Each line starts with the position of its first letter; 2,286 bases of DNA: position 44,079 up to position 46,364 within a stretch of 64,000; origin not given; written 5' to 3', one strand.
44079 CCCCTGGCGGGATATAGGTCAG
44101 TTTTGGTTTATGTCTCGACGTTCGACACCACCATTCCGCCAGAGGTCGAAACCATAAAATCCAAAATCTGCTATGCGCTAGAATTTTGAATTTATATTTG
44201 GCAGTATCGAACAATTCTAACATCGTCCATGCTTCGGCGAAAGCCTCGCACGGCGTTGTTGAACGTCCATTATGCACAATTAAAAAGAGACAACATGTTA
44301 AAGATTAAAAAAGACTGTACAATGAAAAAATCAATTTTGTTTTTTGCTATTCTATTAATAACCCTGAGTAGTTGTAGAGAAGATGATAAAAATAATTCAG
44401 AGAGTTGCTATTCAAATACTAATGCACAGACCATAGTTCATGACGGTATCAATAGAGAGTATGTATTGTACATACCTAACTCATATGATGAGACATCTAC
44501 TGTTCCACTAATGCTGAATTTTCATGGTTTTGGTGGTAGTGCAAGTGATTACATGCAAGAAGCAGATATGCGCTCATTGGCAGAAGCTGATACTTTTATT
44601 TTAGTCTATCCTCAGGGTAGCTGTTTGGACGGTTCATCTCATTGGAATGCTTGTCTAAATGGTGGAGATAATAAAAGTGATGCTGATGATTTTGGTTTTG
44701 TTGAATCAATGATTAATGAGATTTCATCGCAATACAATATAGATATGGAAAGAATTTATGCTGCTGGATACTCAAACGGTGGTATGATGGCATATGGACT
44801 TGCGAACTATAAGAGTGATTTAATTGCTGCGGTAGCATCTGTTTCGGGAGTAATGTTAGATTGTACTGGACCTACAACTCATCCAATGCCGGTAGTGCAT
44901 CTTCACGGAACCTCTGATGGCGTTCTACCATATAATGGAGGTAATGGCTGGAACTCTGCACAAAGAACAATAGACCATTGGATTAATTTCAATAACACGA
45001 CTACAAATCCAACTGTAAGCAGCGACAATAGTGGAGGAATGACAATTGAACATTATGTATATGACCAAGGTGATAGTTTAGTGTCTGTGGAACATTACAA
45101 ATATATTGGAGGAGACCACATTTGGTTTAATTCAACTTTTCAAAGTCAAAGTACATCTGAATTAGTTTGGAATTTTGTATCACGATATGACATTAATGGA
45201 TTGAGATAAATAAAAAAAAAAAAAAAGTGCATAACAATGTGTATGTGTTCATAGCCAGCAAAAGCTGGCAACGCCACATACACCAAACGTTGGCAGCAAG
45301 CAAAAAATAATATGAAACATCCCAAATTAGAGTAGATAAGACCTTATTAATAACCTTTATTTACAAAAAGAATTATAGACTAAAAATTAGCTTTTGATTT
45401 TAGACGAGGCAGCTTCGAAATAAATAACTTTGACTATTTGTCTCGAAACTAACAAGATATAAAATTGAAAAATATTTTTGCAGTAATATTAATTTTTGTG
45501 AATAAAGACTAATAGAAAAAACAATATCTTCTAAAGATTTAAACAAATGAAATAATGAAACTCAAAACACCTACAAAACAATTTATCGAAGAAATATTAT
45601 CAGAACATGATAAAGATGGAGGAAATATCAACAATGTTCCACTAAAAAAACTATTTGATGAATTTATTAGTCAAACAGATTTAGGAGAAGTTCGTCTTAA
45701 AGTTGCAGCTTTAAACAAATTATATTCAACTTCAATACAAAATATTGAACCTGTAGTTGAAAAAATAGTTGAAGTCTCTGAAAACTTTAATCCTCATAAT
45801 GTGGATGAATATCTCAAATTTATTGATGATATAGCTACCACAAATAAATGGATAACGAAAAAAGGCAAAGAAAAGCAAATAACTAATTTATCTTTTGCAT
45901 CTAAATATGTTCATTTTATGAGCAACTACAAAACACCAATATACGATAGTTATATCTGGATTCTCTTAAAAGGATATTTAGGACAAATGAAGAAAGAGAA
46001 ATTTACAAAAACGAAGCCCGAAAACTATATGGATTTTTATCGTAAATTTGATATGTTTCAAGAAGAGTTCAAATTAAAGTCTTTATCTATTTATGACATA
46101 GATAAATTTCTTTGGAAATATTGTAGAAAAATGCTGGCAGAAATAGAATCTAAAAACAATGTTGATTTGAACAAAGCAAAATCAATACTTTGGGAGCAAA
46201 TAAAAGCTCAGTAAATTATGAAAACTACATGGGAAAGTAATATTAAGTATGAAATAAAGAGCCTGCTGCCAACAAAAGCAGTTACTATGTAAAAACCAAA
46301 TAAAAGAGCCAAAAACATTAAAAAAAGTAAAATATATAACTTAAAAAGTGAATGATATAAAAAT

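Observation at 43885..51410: AT-rich single-strand island that looks like an integron-type cassette array beside a decayed recombinase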

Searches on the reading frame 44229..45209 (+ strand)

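Call 7: search_protein_families(library=pfam, proteins=[window:44229-45209:+], max_evalue=0.01)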
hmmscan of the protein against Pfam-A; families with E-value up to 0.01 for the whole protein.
window:44229-45209:+ (326 aa): 7 families
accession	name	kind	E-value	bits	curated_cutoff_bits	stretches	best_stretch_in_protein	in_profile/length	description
PF10503.15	Esterase_PHB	-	8.8e-11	41.9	23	1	78-232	3-155/219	Esterase PHB depolymerase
PF00326.27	Peptidase_S9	-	3.2e-06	27.2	22.6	1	129-209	23-99/213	Prolyl oligopeptidase family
PF02230.22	Abhydrolase_2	-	7.7e-06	26.3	23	1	158-251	90-186/217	Phospholipase/Carboxylesterase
PF00561.26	Abhydrolase_1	-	0.00021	21.5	25.8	1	93-210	1-104/245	alpha/beta hydrolase fold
PF00756.26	Esterase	-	0.0013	19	22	1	78-209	10-150/251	Putative esterase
PF05448.18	AXE1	-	0.0023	17.2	21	0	161-204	163-206/321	Acetyl xylan esterase (AXE1)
PF01738.24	DLH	-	0.0036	17.4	21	1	159-236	82-160/217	Dienelactone hydrolase family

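Call 8: search_protein_families(library=ncbifam, proteins=[window:44229-45209:+], max_evalue=0.01)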
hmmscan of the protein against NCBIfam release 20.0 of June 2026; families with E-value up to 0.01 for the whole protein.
window:44229-45209:+ (326 aa): 8 families
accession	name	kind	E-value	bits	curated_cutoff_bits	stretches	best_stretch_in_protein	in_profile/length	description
NF050058.1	e_dPHAscl_type1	hypoth_equivalog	3.8e-49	167.6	150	1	72-304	4-256/276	extracellular catalytic domain type 1 short-chain-length polyhydroxyalkanoate depolymerase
TIGR01840.1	esterase_phb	subfamily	3.6e-19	69.1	107.85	1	79-218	2-139/213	PHB depolymerase family esterase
NF050059.1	e_dPHAscl_type2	hypoth_equivalog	7.7e-10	38.6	280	1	29-131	159-264/305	extracellular catalytic domain type 2 short-chain-length polyhydroxyalkanoate depolymerase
NF050057.1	e_dPHAmcl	equivalog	3.7e-06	26.4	270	1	123-236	87-208/252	extracellular medium-chain-length polyhydroxyalkanoate depolymerase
NF008525.0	PRK11460.1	equivalog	0.00031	20.1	191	1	88-235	12-164/232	esterase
NF005898.0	PRK07868.1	equivalog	0.0036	15.1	925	1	144-204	114-172/994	acyl-CoA synthetase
NF047577.1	quino_deg_MhqD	equivalog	0.0048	16.6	325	0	91-191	11-110/195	methylhydroquinone degradation carboxylesterase MhqD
TIGR02821.1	fghA_ester_D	equivalog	0.0068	16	281.7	0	74-133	25-83/275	S-formylglutathione hydrolase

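Call 9: search_protein_families(library=padloc, proteins=[window:44229-45209:+], max_evalue=0.01)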
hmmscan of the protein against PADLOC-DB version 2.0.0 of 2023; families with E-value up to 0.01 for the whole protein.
window:44229-45209:+ (326 aa): 0 families

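Call 10: search_protein_families(library=phrogs, proteins=[window:44229-45209:+], max_evalue=0.01)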
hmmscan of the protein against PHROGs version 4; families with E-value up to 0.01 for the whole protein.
window:44229-45209:+ (326 aa): 2 families
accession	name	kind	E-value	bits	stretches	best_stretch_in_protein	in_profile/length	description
phrog_789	-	other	0.00014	21.7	1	63-203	330-449/637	esterase/lipase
phrog_5716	-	unknown function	0.00059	20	1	77-210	29-173/277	-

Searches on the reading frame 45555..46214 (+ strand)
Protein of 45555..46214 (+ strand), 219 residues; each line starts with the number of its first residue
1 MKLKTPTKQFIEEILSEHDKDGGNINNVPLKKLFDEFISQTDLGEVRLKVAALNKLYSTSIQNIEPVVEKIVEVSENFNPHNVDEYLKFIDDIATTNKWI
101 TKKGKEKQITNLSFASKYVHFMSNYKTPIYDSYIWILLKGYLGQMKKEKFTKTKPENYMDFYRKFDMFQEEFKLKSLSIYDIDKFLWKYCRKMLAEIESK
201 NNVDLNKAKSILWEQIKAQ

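Call 7: search_protein_families(library=pfam, proteins=[window:45555-46214:+], max_evalue=0.01)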
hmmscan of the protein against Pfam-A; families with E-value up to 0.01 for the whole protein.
window:45555-46214:+ (219 aa): 0 families

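Call 8: search_protein_families(library=ncbifam, proteins=[window:45555-46214:+], max_evalue=0.01)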
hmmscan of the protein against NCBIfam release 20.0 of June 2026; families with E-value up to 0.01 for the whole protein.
window:45555-46214:+ (219 aa): 0 families

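Call 9: search_protein_families(library=padloc, proteins=[window:45555-46214:+], max_evalue=0.01)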
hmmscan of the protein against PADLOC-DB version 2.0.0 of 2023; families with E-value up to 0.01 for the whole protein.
window:45555-46214:+ (219 aa): 0 families

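Call 10: search_protein_families(library=phrogs, proteins=[window:45555-46214:+], max_evalue=0.01)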
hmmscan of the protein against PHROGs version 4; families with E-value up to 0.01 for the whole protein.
window:45555-46214:+ (219 aa): 0 families

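Call 66: list_cluster_members(proteins=[P0001, window:45555-46214:+, window:49460-50386:+, window:46660-47001:+, window:47614-48177:+])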
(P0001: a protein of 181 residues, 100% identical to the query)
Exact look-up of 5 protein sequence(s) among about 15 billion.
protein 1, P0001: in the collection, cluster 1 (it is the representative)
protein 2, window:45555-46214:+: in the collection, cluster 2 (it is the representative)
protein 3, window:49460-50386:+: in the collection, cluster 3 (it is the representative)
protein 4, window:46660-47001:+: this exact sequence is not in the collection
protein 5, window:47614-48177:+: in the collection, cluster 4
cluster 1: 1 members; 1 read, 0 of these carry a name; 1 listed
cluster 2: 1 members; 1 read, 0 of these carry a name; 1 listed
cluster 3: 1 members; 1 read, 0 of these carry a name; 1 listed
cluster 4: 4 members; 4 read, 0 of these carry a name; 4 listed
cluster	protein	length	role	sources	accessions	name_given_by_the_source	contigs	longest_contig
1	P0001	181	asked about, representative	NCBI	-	-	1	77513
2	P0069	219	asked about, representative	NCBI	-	-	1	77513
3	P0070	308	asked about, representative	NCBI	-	-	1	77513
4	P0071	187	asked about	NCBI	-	-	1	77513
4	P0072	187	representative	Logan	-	-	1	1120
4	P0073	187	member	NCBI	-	-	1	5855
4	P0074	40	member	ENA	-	-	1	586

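Call 67: find_homologous_proteins(query=window:45555-46214:+, max_evalue=0.001)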
Query window:45555-46214:+ (219 aa): 140 proteins with E <= 0.001 among 508 candidates; the best 120 are listed.
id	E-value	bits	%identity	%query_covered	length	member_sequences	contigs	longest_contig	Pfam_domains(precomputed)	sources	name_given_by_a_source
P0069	2.1e-139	480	100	100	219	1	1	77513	PF27257.1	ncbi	-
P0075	4.5e-60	221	52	100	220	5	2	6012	PF27257.1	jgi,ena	-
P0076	5.1e-58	214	50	100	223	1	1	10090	PF27257.1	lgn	-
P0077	3.3e-56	208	50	100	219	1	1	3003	PF27257.1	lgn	-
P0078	7.1e-56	207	51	100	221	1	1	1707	PF27257.1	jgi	-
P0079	7.8e-56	207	51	100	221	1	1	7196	PF27257.1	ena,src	-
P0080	1.1e-55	207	50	100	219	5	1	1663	PF27257.1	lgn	-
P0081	1.4e-55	206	50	100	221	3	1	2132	PF27257.1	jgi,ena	jgi:hypothetical protein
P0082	1.7e-55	206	49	99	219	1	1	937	PF27257.1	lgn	-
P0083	1.8e-55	206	51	99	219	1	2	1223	PF27257.1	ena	-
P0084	2.2e-55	206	51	100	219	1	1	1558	PF27257.1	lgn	-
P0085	2.3e-55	206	46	99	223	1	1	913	PF27257.1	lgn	-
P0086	3.1e-55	205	51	100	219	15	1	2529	PF27257.1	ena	-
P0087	3.7e-55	205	50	99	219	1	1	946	PF27257.1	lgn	-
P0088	4.5e-55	205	50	99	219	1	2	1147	PF27257.1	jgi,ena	-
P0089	4.6e-55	205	49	99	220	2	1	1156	PF27257.1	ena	-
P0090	9.7e-55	204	48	100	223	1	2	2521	PF27257.1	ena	-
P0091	2.3e-54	202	49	100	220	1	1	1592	PF27257.1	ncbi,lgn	-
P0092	2.5e-54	202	50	100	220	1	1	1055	PF27257.1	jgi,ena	-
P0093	2.8e-54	202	48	100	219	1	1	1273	PF27257.1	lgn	-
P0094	3.6e-54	202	46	100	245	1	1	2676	PF27257.1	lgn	-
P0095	4.6e-54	201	51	100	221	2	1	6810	PF27257.1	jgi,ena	-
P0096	6.5e-54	201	49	100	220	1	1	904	PF27257.1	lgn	-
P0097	8.5e-54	201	50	99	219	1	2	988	PF27257.1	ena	-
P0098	1.3e-53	200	48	100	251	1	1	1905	PF27257.1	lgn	-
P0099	1.4e-53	200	48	100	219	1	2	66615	PF27257.1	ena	-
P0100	2.0e-53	199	51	100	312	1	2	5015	PF27257.1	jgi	jgi:hypothetical protein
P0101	2.2e-53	199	48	100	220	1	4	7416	PF27257.1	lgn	-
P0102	2.6e-53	199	48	100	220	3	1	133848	PF27257.1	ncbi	ncbi:MAG: hypothetical protein R2776_06135 [Flavobacteriaceae bacterium]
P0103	2.6e-53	199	48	100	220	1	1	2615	PF27257.1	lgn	-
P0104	3.4e-53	199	46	100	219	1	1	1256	PF27257.1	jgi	-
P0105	3.6e-53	199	48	100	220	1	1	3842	PF27257.1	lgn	-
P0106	3.6e-53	199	49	100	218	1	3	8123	PF27257.1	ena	-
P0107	6.4e-53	198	46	99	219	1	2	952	PF27257.1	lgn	-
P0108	7.0e-53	198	48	100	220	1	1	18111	PF27257.1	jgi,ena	-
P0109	8.7e-53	197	49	97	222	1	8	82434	PF27257.1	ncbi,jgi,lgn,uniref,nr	ncbi:Putative uncharacterized protein [Moritella viscosa]|uniref:hypothetical protein n=1 Tax=Morite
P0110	1.5e-52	196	48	99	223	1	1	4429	PF27257.1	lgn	-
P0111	1.8e-52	196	48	99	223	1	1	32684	PF27257.1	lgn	-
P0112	2.1e-52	196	48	100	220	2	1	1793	PF27257.1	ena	-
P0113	2.6e-52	196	46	100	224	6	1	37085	PF27257.1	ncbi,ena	-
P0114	3.4e-52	195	47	100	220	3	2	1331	PF27257.1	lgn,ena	-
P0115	3.7e-52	195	49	100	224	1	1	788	PF27257.1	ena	-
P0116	4.0e-52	195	48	100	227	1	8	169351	PF27257.1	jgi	jgi:tRNA nucleotidyltransferase/poly(A) polymerase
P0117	5.1e-52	195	48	100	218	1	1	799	PF27257.1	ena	-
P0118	6.1e-52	195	48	100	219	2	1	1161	PF27257.1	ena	-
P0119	6.8e-52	194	46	100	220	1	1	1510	PF27257.1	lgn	-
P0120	8.2e-52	194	48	99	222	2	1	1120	PF27257.1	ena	-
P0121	9.3e-52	194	47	100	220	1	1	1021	PF27257.1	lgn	-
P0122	9.8e-52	194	49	100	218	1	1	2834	PF27257.1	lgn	-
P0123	1.0e-51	194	48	100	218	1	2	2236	PF27257.1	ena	-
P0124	1.2e-51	194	46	99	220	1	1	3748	PF27257.1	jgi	-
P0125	1.3e-51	193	49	94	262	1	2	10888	PF27257.1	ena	-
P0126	1.9e-51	193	49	100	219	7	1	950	PF27257.1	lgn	-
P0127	2.0e-51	193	49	99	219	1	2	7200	PF27257.1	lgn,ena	-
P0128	4.2e-51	192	48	100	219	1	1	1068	PF27257.1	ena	-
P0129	5.6e-51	191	45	100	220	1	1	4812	PF27257.1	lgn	-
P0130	6.7e-51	191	47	100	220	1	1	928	PF27257.1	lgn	-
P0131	8.5e-51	191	49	99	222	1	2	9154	PF27257.1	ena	-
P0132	9.4e-51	191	48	100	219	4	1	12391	PF27257.1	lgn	-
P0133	2.0e-50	190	46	100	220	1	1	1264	PF27257.1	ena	-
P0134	2.1e-50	189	48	100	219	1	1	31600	PF27257.1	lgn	-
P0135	2.3e-50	189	48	99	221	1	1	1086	PF27257.1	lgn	-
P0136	3.0e-50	189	47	99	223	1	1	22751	PF27257.1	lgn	-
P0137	3.4e-50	189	48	99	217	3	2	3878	PF27257.1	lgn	-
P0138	3.8e-50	189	47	97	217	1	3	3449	PF27257.1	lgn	-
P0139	5.0e-50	188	46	100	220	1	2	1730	PF27257.1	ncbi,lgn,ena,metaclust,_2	metaclust:\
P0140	6.4e-50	188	47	100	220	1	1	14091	PF27257.1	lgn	-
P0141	7.3e-50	188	48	100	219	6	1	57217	PF27257.1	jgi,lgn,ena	-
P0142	8.1e-50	188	46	100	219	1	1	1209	PF27257.1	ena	-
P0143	8.3e-50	188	46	100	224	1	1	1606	PF27257.1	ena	-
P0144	8.4e-50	188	48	99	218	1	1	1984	PF27257.1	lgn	-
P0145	9.6e-50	187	46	99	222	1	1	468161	PF27257.1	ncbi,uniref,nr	ncbi:hypothetical protein JBL43_10730 [Aureibaculum sp. A20]|uniref:Restriction endonuclease n=1 Tax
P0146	1.1e-49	187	47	100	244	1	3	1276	PF27257.1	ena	-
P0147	1.4e-49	187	48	99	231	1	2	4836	PF27257.1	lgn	-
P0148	1.5e-49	187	46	100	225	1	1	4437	PF27257.1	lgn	-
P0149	1.5e-49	187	49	99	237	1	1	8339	PF27257.1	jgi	jgi:hypothetical protein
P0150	1.6e-49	187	46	100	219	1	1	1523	PF27257.1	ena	-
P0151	3.2e-49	186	48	100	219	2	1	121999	PF27257.1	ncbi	-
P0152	5.1e-49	185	46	97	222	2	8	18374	PF27257.1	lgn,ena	-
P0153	5.4e-49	185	46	99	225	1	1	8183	PF27257.1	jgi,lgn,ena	-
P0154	7.0e-49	185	46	100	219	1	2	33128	PF27257.1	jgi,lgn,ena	-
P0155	1.6e-48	183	48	99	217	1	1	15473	PF27257.1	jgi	jgi:hypothetical protein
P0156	2.0e-48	183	45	100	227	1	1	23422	PF27257.1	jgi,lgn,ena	-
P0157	3.3e-48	182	47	99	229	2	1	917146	PF27257.1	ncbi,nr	ncbi:hypothetical protein [Endozoicomonas numazuensis]|nr:hypothetical protein [Endozoicomonas numaz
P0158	3.8e-48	182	49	99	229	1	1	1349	PF27257.1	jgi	jgi:hypothetical protein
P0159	4.2e-48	182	49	94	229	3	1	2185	PF27257.1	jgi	-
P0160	4.8e-48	182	44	99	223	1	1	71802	PF27257.1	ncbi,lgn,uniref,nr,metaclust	ncbi:hypothetical protein [Pedobacter borealis]|uniref:hypothetical protein n=1 Tax=Pedobacter borea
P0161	5.3e-48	182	48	99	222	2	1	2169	PF27257.1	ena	-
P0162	6.7e-48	181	48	93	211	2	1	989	PF27257.1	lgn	-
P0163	8.5e-48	181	46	100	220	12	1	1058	PF27257.1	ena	-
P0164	1.3e-47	180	53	79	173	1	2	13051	PF27257.1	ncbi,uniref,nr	ncbi:hypothetical protein FEDK69T_30330 [Flavobacterium enshiense DK69]|uniref:Uncharacterized prote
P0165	1.4e-47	180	47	100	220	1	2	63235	PF27257.1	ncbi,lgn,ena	-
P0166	1.5e-47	180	46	99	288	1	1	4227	PF27257.1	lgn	-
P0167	2.8e-47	179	45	99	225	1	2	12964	PF27257.1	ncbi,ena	-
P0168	3.4e-47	179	47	99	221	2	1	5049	PF27257.1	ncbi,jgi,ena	-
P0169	3.5e-47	179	48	94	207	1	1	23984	PF27257.1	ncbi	-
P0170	7.4e-47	178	45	96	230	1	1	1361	PF27257.1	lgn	-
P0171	1.0e-46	177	45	100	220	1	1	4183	PF27257.1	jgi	jgi:hypothetical protein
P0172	1.4e-46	177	45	100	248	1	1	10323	PF27257.1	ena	-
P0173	1.6e-46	177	40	97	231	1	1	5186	PF27257.1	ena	-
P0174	1.8e-46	177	48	95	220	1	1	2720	PF27257.1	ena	-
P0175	2.4e-46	176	47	94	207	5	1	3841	PF27257.1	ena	-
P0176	3.1e-46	176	46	99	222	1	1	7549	PF27257.1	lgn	-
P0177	3.2e-46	176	43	100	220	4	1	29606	PF27257.1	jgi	jgi:hypothetical protein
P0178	3.5e-46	176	48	94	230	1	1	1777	PF27257.1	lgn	-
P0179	3.8e-46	176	45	99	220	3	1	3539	PF27257.1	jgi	jgi:hypothetical protein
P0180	4.2e-46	175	46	98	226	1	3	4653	PF27257.1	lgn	-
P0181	4.6e-46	175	42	99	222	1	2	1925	PF27257.1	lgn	-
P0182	5.8e-46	175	47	99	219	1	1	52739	PF27257.1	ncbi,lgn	ncbi:MAG: hypothetical protein WAX77_09040 [Methylococcaceae bacterium]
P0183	8.1e-46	174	45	99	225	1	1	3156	PF27257.1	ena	-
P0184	1.1e-45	174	46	99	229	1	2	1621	PF27257.1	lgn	-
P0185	1.1e-45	174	48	90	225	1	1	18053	PF27257.1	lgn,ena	-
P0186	1.8e-45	173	45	99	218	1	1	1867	PF27257.1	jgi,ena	-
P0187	1.8e-45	173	48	89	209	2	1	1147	PF27257.1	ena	-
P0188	2.6e-45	173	45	100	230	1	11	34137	PF27257.1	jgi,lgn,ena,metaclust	metaclust:\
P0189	3.1e-45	173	47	98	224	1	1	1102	PF27257.1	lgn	-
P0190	3.2e-45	173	47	100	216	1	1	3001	PF27257.1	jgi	-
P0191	5.1e-45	172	43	94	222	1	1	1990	PF27257.1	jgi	jgi:hypothetical protein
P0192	1.5e-44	170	48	97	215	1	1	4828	PF27257.1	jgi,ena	-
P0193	2.9e-44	169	46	100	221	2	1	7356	PF27257.1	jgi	-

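Call 71: find_encoding_contigs(protein=P0109, flank=4000, max_places=4)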
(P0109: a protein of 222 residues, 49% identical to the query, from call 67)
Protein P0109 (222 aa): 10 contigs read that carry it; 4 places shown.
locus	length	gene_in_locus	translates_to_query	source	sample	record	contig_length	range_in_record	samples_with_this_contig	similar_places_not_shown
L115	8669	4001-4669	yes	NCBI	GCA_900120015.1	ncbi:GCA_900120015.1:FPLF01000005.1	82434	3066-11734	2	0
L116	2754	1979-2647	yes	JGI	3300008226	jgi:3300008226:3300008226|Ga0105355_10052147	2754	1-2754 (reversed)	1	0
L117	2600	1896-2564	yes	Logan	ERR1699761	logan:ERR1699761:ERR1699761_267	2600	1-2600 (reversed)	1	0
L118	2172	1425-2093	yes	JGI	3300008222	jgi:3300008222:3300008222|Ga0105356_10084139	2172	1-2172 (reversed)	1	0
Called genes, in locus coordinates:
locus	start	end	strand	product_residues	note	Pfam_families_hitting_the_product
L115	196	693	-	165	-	-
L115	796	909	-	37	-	-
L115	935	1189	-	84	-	-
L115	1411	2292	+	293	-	PF13280:WYL (faint), PF25583:WCX (weak)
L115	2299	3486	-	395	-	PF13356:Arm-DNA-bind_3, PF00589:Phage_integrase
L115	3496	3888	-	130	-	-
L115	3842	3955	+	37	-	-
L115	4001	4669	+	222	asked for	PF27257:HI_0787_N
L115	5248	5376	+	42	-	-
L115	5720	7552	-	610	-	PF03979:Sigma70_r1_1, PF00140:Sigma70_r1_2, PF04546:Sigma70_ner, PF04542:Sigma70_r2, PF04539:Sigma70_r3, PF04545:Sigma70_r4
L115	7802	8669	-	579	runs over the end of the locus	PF01807:Zn_ribbon_DnaG, PF08275:DNAG_N, PF01751:Toprim, PF13155:Toprim_2, PF13362:Toprim_3, PF13662:Toprim_4, PF10410:DnaB_bind, PF08278:DnaG_DnaB_bind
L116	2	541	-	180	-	?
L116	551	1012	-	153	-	PF10980:DUF2787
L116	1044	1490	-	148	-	-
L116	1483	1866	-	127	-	-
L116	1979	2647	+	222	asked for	PF27257:HI_0787_N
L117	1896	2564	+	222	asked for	PF27257:HI_0787_N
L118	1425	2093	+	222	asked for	PF27257:HI_0787_N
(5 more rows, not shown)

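Call 72: find_encoding_contigs(protein=P0102, flank=5000, max_places=3)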
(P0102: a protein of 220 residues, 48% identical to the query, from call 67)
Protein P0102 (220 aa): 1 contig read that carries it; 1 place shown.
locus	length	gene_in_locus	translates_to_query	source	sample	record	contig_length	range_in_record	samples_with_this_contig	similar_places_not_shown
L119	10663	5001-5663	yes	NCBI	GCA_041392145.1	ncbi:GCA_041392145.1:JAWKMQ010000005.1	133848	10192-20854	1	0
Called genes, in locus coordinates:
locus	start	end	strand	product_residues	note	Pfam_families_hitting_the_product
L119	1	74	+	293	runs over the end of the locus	-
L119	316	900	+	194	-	PF00027:cNMP_binding (weak)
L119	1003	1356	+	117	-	PF20409:SnoaL_5 (weak)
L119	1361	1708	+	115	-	PF03779:SPW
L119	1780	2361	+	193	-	PF03167:UDG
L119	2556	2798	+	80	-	PF03693:ParD_antitoxin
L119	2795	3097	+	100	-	PF05016:ParE_toxin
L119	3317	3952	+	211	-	-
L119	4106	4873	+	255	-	-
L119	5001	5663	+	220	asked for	PF27257:HI_0787_N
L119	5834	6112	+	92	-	-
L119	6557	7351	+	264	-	PF01545:Cation_efflux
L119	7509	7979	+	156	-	-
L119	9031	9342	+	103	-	PF12844:HTH_19 (weak), PF13560:HTH_31, PF01381:HTH_3, PF13443:HTH_26 (weak)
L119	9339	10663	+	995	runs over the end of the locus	PF20473:MmeI_Mtase (weak), PF12950:TaqI_C (faint), PF07669:Eco57I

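Call 84: find_encoding_contigs(protein=P0102, flank=10000, max_places=1)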
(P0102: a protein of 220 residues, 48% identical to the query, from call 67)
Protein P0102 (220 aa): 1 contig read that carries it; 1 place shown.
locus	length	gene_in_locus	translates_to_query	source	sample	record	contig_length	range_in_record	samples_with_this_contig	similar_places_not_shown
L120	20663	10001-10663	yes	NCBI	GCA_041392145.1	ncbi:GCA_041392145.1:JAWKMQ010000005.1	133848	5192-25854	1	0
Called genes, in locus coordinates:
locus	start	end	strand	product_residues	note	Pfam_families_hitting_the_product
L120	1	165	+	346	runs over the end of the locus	PF24447:RE_BanI, PF26568:RE_BanI_C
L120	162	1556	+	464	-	PF00145:DNA_methylase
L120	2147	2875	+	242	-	PF05721:PhyH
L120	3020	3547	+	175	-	PF14300:DMP19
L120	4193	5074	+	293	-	-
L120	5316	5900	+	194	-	PF00027:cNMP_binding (weak)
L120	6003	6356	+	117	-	PF20409:SnoaL_5 (weak)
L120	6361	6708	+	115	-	PF03779:SPW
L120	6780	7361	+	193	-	PF03167:UDG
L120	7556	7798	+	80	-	PF03693:ParD_antitoxin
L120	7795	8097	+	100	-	PF05016:ParE_toxin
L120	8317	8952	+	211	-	-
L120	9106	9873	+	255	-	-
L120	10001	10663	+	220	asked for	PF27257:HI_0787_N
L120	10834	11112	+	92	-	-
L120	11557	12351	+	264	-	PF01545:Cation_efflux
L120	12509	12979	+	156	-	-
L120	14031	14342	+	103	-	PF12844:HTH_19 (weak), PF13560:HTH_31, PF01381:HTH_3, PF13443:HTH_26 (weak)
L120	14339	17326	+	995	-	PF20473:MmeI_Mtase (weak), PF12950:TaqI_C (faint), PF07669:Eco57I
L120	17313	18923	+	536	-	PF02384:N6_Mtase, PF07669:Eco57I, PF20473:MmeI_Mtase (faint), PF22837:M_Eco57I_C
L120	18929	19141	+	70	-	PF13619:KTSC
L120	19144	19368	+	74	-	-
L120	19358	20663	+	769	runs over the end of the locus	PF13166:AAA_13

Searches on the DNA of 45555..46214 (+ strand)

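Call 77: search_with_rna_model(model_id=R2, source=L119, filters=off, max_evalue=10)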
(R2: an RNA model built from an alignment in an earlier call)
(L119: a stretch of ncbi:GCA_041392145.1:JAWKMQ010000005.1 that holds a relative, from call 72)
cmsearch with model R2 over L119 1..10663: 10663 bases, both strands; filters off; matches with E-value up to 10: 6.
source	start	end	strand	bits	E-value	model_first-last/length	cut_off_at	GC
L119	2265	2297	+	7.2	5.1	1-43/43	no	0.27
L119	90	135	-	7.1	5.5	1-43/43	no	0.28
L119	9401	9437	-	6.9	6.1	1-43/43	no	0.38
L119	7213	7237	+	6.7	6.8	1-43/43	no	0.32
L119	2317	2338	-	6.1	9.5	1-43/43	no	0.32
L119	7264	7285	-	6.1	9.6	13-34/43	no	0.23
